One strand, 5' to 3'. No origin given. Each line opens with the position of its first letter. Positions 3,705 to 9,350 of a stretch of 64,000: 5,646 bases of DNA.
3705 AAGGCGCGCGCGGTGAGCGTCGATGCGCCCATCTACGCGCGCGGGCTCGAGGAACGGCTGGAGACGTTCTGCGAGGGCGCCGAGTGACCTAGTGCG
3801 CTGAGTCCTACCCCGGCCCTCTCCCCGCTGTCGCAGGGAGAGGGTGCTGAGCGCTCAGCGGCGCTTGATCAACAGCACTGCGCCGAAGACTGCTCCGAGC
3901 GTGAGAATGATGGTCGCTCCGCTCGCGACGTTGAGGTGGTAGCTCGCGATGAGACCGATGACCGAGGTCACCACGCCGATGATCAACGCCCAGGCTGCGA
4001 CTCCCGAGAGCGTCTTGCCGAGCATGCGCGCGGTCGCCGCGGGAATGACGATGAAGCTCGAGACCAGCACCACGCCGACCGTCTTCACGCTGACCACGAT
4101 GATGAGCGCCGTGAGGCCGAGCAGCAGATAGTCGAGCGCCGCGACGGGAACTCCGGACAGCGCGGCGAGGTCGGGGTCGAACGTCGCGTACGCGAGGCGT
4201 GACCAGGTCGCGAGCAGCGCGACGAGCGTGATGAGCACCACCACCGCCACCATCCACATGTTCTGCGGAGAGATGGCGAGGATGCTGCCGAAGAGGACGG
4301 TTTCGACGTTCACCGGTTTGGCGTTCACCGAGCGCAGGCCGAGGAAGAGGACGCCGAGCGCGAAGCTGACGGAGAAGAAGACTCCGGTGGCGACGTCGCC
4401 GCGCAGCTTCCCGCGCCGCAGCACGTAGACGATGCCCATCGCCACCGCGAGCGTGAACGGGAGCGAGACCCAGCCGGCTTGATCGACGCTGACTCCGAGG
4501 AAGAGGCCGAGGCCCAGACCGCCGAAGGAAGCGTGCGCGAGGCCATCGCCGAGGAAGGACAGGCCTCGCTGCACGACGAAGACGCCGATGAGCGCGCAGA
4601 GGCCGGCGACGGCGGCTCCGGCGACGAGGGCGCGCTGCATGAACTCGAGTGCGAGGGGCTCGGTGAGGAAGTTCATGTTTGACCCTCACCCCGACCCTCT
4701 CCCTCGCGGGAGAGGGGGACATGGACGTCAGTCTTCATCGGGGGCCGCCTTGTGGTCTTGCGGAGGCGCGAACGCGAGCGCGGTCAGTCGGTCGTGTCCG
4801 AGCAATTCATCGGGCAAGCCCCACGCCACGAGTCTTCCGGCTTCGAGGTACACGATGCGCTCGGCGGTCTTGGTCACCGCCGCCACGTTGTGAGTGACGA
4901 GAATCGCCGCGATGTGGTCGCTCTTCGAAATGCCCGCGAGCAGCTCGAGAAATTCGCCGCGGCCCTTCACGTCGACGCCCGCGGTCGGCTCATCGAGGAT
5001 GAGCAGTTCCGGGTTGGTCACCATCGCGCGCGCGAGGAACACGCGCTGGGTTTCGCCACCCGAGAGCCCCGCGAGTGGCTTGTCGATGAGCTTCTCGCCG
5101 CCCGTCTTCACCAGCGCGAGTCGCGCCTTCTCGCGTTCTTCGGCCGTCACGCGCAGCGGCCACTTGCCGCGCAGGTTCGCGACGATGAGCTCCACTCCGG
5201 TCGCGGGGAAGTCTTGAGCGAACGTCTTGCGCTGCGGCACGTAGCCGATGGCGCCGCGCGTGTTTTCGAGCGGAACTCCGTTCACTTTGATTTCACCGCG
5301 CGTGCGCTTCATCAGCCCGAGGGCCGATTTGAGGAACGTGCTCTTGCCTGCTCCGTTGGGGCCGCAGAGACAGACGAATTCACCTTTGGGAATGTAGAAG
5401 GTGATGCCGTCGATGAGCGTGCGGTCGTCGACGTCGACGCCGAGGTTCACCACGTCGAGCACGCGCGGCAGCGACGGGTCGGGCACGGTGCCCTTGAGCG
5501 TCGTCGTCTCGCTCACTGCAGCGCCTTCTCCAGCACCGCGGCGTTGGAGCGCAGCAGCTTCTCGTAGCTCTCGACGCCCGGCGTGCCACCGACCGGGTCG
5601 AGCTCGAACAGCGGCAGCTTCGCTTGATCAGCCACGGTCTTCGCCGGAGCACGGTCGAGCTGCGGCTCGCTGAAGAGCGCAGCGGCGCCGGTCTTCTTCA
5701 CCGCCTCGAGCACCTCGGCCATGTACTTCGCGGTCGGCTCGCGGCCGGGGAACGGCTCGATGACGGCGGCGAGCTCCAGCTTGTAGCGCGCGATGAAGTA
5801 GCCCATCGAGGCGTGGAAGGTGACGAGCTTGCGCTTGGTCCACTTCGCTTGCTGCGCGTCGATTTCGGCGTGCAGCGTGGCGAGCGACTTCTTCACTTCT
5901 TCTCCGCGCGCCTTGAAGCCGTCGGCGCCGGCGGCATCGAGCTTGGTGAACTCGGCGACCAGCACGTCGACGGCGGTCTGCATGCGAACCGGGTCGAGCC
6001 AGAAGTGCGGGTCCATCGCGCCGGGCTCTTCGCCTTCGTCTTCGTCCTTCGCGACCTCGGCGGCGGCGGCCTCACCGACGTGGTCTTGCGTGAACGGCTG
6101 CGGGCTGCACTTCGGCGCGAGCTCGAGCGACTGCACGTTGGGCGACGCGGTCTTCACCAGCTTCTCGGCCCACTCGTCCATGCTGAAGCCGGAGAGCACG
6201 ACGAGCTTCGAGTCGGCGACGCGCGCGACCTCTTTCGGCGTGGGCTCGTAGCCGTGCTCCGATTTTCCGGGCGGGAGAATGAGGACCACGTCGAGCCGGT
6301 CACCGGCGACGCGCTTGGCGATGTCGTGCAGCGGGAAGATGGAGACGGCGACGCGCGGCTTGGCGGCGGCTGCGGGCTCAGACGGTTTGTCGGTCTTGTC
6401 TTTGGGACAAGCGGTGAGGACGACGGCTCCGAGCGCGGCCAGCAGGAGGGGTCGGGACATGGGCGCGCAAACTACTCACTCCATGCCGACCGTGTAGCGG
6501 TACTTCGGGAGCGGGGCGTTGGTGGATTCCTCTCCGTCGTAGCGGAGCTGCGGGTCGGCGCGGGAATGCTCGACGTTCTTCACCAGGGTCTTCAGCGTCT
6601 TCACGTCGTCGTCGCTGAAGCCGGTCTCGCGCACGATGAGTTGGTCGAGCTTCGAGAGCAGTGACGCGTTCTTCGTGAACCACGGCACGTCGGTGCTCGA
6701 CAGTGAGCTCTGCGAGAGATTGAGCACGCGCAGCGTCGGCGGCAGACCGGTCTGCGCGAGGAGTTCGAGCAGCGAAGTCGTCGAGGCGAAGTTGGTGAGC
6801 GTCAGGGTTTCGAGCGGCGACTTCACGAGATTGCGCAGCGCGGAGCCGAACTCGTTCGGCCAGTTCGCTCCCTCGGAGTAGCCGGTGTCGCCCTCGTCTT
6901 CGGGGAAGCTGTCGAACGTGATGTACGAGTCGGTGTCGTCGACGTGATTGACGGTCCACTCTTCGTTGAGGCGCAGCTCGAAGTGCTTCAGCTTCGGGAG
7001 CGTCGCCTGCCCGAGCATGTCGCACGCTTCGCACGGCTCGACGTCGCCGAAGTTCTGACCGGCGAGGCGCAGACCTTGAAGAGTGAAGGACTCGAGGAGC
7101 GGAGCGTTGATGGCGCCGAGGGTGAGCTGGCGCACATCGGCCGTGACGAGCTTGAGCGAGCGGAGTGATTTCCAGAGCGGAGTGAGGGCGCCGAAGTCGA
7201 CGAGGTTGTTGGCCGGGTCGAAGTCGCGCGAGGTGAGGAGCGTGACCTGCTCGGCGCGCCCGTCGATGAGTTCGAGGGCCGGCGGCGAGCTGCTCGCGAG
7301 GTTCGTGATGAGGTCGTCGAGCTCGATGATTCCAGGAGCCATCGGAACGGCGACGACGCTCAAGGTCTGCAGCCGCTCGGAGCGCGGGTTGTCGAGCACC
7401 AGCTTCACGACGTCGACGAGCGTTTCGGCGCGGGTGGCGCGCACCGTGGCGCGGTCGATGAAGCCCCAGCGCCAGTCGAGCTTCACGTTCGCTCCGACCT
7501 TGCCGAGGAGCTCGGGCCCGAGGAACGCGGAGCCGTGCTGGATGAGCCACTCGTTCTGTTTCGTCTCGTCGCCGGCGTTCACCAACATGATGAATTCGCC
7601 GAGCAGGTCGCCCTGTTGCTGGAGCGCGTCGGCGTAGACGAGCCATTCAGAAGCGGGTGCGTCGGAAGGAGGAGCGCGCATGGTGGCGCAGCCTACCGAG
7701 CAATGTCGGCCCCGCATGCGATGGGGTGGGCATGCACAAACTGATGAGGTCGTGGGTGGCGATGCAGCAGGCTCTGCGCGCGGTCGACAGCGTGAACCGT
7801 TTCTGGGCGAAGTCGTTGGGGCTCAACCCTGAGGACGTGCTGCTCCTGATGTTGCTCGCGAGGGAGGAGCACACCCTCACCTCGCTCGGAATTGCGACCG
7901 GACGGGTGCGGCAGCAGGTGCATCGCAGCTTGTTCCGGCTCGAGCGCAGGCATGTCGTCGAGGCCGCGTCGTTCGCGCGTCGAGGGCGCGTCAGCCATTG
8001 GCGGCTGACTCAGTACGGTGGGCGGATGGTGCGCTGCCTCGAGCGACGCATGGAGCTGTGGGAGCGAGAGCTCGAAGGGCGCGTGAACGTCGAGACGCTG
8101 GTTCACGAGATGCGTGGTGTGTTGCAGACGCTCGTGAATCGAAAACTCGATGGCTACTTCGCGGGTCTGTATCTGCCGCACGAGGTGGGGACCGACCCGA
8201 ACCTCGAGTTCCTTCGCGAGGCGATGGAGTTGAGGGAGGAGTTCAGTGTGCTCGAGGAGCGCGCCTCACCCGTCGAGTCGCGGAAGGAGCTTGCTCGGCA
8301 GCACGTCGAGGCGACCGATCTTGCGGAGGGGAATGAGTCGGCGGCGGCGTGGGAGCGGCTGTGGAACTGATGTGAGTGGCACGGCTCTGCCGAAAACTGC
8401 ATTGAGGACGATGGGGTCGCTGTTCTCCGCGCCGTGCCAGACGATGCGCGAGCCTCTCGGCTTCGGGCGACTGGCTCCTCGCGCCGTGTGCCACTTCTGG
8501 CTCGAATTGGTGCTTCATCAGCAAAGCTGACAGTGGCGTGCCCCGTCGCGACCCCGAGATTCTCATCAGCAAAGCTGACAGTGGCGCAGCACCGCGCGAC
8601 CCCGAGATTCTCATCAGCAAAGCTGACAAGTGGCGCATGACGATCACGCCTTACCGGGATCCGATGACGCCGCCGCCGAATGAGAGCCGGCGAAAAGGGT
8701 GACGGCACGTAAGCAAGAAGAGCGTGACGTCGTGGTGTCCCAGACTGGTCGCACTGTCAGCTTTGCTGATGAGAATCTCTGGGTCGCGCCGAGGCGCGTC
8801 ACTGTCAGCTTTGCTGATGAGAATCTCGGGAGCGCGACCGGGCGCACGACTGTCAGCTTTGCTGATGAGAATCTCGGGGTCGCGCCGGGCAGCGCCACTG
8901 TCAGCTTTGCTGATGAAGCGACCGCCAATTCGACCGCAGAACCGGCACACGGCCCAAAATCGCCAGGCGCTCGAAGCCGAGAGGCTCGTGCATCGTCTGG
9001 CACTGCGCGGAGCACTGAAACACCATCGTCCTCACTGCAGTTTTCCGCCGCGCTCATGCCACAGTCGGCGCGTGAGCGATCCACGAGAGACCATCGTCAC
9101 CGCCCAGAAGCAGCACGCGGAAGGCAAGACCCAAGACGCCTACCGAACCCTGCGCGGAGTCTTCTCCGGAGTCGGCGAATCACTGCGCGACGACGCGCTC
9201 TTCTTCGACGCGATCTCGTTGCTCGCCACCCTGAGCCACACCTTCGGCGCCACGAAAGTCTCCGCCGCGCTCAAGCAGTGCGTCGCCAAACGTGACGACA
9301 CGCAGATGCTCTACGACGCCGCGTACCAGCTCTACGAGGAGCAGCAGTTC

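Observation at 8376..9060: About 685-bp imperfect palindrome with 48-bp tandem repeat arrays in opposite orientation on each arm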

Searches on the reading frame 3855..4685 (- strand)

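Call 73: search_protein_families(library=pfam, proteins=[window:3855-4685:-], max_evalue=0.001)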
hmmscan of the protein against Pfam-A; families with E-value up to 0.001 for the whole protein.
window:3855-4685:- (276 aa): 1 family
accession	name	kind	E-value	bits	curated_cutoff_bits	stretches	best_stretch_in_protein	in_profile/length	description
PF00950.22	ABC-3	-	1.6e-64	218.4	20.1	1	13-271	2-255/258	ABC 3 transport family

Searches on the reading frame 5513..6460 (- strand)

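Call 13: search_protein_families(library=pfam, proteins=[window:5513-6460:-], max_evalue=0.01)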
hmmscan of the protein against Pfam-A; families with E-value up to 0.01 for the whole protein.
window:5513-6460:- (315 aa): 1 family
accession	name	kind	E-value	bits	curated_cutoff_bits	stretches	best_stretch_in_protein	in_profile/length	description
PF01297.22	ZnuA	-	1e-63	215.7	29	1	37-313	1-263/263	Zinc-uptake complex component A periplasmic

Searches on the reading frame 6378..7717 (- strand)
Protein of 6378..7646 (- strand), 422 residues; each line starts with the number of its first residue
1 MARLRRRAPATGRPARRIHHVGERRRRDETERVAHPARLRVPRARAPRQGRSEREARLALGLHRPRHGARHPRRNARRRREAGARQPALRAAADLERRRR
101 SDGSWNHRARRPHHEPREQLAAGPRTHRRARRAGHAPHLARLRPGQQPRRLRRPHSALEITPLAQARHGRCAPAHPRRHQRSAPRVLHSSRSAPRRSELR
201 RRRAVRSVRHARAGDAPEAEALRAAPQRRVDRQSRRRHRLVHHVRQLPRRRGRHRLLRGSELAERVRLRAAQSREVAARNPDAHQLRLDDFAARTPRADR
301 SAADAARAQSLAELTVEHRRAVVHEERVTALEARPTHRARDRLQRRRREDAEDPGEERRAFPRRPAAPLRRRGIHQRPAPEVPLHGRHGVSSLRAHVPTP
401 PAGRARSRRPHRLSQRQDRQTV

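Call 13: search_protein_families(library=pfam, proteins=[window:6378-7646:-], max_evalue=0.01)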
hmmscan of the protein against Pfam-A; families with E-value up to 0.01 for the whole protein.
window:6378-7646:- (422 aa): 0 families

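Call 73: search_protein_families(library=pfam, proteins=[window:6476-7717:-], max_evalue=0.001)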
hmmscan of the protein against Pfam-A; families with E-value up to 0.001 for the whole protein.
window:6476-7717:- (413 aa): 0 families

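Call 81: search_protein_families(library=ncbifam, proteins=[window:6476-7717:-], max_evalue=0.01)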
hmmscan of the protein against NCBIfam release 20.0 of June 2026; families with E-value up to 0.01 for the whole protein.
window:6476-7717:- (413 aa): 2 families
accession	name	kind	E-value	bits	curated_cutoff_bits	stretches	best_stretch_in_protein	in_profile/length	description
NF038076.1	fam_STM4015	hypoth_equivalog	6.7e-05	22.1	275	1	301-409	180-286/290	STM4015 family protein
TIGR02996.1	rpt_mate_G_obs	domain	0.0046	16.7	29.05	0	25-43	19-38/45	TIGR02996 domain-containing protein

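Call 82: search_protein_families(library=padloc, proteins=[window:6476-7717:-], max_evalue=0.01)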
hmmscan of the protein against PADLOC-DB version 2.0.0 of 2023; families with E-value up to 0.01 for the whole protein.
window:6476-7717:- (413 aa): 0 families

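Call 83: search_protein_families(library=phrogs, proteins=[window:6476-7717:-], max_evalue=0.01)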
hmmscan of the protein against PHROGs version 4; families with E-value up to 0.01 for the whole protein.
window:6476-7717:- (413 aa): 0 families

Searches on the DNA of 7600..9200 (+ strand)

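Call 89: search_dna_similar(query=window:8376-9060:+, collection=plasmids, mode=distant, max_evalue=0.001)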
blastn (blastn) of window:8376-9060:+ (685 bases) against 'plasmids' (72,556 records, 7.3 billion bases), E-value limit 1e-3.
No match.

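Call 90: search_dna_similar(query=window:8376-9060:+, collection=phages, mode=distant, max_evalue=0.001)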
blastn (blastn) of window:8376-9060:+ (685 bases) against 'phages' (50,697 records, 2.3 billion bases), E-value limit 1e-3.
No match.

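Call 110: search_rna_families(source=window, start=7600, end=9200, threshold=evalue, max_evalue=1)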
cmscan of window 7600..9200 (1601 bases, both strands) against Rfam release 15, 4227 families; matches with E-value up to 1: 0.
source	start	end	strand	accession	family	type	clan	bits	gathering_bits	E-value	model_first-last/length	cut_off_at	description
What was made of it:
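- On Known structured RNA or intrinsic terminator: Rfam at E<=1 over 7600-9200: 0 hits (call 110).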
